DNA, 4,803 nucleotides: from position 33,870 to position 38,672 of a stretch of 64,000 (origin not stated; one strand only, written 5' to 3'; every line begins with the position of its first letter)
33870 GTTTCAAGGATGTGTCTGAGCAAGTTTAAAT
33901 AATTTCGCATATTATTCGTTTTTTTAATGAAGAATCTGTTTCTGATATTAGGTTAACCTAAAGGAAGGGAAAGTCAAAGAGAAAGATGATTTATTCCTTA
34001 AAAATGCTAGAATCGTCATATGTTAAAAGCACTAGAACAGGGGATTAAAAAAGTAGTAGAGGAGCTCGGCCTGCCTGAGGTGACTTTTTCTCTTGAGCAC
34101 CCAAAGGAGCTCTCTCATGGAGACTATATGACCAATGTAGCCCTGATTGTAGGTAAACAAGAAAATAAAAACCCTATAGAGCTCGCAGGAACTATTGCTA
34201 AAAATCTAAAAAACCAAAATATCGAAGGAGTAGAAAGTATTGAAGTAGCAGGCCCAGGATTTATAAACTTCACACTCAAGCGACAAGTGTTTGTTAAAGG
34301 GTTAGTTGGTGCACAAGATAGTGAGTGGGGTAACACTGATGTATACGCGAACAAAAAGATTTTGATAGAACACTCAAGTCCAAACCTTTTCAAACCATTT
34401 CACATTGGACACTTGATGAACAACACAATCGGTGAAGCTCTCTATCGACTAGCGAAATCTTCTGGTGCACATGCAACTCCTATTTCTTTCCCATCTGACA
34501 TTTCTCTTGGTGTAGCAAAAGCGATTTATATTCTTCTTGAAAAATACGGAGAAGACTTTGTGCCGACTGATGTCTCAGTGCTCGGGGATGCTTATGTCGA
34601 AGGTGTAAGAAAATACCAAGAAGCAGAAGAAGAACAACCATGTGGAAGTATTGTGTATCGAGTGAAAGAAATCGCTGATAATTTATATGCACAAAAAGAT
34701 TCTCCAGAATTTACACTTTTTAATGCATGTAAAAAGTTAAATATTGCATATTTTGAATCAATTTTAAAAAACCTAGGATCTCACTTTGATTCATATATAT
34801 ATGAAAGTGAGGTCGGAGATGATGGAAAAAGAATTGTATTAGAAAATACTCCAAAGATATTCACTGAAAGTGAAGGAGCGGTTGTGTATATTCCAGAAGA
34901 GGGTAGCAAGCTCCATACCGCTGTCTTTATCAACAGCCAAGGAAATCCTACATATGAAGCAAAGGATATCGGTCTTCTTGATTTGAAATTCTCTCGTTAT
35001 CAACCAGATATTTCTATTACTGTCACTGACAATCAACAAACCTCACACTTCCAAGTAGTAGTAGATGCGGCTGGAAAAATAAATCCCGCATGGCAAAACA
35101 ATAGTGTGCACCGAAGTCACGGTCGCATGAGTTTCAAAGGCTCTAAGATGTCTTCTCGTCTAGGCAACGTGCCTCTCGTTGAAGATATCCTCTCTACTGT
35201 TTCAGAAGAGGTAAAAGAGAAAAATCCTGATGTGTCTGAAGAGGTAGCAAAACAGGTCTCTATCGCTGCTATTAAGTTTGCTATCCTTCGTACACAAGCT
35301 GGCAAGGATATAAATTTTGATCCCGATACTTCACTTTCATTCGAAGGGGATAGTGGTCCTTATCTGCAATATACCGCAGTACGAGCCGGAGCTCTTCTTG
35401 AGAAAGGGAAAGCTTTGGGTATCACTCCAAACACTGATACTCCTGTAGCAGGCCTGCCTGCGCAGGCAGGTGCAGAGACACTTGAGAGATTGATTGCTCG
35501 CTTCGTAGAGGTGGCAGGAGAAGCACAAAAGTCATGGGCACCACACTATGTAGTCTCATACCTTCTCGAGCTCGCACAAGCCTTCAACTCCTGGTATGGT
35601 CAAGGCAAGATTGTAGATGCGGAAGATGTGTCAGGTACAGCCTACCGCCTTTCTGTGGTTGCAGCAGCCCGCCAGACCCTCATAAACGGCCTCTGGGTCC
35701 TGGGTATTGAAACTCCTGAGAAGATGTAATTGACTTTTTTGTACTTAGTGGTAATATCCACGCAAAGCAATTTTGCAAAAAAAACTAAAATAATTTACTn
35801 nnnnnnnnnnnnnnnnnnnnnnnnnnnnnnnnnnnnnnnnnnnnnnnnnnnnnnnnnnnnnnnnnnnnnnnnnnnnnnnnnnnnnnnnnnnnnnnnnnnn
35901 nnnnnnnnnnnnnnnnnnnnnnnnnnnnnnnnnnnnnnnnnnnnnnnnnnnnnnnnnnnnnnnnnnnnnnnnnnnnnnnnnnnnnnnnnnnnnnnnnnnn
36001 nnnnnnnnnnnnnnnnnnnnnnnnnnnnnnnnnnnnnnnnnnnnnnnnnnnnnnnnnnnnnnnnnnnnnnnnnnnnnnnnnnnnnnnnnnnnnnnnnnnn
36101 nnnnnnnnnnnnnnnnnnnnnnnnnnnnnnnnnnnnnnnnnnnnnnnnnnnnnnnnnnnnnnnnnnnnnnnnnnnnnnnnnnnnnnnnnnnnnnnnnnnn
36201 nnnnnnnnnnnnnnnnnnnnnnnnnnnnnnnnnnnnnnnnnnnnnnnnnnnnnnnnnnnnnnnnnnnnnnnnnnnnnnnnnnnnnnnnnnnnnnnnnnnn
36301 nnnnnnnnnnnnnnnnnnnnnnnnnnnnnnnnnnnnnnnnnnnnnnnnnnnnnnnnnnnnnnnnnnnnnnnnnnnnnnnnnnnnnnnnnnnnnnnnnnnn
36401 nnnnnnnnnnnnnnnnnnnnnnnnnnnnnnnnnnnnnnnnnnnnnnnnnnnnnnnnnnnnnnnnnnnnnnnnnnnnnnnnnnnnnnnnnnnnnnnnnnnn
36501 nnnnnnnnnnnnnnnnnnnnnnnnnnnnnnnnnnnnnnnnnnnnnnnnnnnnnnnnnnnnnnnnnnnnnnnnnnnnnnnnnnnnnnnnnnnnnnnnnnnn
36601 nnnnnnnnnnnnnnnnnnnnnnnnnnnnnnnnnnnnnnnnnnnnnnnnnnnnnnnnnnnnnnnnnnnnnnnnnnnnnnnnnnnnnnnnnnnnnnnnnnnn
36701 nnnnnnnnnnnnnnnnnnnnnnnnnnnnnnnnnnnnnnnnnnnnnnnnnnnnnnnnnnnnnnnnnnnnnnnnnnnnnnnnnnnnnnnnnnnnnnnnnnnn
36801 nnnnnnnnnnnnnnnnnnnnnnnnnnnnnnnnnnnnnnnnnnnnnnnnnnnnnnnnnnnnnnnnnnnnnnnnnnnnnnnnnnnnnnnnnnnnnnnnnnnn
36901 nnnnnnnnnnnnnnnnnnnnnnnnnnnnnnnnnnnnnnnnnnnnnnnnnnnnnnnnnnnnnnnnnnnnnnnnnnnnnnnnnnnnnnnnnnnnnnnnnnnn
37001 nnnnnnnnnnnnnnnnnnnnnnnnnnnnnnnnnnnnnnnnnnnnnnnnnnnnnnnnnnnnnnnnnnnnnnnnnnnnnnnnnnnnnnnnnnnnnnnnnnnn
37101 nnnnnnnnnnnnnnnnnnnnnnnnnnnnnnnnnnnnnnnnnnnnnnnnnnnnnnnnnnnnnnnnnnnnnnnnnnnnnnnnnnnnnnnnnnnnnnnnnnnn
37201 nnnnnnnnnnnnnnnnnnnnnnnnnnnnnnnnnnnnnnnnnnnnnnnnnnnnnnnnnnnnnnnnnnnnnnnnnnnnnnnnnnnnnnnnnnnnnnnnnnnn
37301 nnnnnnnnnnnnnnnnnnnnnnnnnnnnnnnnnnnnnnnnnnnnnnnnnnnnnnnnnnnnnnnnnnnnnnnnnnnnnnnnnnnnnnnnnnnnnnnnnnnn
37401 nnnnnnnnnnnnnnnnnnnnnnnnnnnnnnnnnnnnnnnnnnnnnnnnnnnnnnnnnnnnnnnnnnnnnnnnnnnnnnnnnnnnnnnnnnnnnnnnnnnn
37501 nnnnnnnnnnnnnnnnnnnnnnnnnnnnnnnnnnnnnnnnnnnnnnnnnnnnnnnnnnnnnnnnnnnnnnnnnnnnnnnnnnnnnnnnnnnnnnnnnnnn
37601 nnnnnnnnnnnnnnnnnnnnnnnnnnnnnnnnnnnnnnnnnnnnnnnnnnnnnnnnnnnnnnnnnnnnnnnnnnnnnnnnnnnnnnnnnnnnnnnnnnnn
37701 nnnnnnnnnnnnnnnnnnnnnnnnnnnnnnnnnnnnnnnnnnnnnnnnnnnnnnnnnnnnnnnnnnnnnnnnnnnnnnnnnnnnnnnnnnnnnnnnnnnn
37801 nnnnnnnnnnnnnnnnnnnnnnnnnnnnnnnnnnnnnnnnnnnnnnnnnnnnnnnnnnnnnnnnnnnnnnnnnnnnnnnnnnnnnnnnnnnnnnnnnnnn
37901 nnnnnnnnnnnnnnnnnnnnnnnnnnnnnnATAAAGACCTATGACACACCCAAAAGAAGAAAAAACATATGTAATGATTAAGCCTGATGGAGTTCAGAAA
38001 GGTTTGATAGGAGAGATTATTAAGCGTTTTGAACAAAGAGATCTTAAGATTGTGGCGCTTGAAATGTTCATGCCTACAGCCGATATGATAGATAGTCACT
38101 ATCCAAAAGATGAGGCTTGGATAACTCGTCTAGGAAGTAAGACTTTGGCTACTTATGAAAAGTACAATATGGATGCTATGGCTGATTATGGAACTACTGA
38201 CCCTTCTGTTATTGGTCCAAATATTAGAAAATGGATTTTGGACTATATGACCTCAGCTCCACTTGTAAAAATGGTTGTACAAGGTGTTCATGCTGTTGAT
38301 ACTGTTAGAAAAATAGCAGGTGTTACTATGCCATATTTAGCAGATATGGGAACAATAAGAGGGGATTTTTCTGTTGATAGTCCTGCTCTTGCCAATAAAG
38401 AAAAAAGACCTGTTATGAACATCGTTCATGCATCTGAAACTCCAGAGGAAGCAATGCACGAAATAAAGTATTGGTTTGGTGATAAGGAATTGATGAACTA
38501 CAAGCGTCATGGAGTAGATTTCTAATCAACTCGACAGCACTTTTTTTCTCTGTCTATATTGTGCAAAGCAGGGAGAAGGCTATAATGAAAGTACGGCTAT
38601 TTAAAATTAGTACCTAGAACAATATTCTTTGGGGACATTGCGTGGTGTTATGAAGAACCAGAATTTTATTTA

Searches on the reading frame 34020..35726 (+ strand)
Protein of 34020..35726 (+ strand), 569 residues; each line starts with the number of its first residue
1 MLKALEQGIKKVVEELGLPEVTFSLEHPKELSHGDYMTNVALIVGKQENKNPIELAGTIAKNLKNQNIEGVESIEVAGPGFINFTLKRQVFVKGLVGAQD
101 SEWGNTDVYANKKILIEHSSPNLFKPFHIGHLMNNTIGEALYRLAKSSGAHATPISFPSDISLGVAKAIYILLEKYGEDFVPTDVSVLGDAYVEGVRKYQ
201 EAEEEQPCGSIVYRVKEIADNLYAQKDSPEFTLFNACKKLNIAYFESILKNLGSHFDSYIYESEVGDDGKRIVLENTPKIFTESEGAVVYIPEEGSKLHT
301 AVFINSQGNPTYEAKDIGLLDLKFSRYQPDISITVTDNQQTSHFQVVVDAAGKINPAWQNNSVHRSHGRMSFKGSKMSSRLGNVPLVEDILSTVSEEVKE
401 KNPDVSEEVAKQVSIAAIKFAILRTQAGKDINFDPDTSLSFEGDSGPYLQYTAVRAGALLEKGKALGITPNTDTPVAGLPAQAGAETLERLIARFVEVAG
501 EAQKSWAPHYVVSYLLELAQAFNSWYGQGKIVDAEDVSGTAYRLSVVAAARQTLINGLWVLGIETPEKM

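Call 67: search_protein_families(library=pfam, proteins=[window:34020-35726:+], max_evalue=0.00001)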
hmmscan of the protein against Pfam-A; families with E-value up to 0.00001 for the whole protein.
window:34020-35726:+ (569 aa): 3 families
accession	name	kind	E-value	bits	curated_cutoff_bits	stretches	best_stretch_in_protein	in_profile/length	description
PF00750.26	tRNA-synt_1d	-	1.7e-24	86.9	23.3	1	107-433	15-347/349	tRNA synthetases class I (R), catalytic domain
PF05746.21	DALR_1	-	5.1e-23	81.8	22.3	1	449-569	1-117/117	DALR anticodon binding domain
PF03485.21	Arg_tRNA_synt_N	-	4.8e-20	72.4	21.5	1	4-86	2-85/85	Arginyl tRNA synthetase N terminal domain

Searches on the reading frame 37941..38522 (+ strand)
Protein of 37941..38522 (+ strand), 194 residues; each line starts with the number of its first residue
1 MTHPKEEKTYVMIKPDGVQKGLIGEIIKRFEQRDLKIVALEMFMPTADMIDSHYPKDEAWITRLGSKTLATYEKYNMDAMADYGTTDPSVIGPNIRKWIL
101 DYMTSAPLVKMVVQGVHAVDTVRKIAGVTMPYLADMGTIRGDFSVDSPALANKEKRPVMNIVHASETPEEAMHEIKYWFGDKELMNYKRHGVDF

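Call 11: search_protein_families(library=pfam, proteins=[window:37941-38522:+])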
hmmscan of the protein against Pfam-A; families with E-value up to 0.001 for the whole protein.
window:37941-38522:+ (194 aa): 1 family
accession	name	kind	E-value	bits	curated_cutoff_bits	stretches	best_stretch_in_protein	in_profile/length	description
PF00334.24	NDK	-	5.6e-36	123.8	27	2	100-183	61-134/135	Nucleoside diphosphate kinase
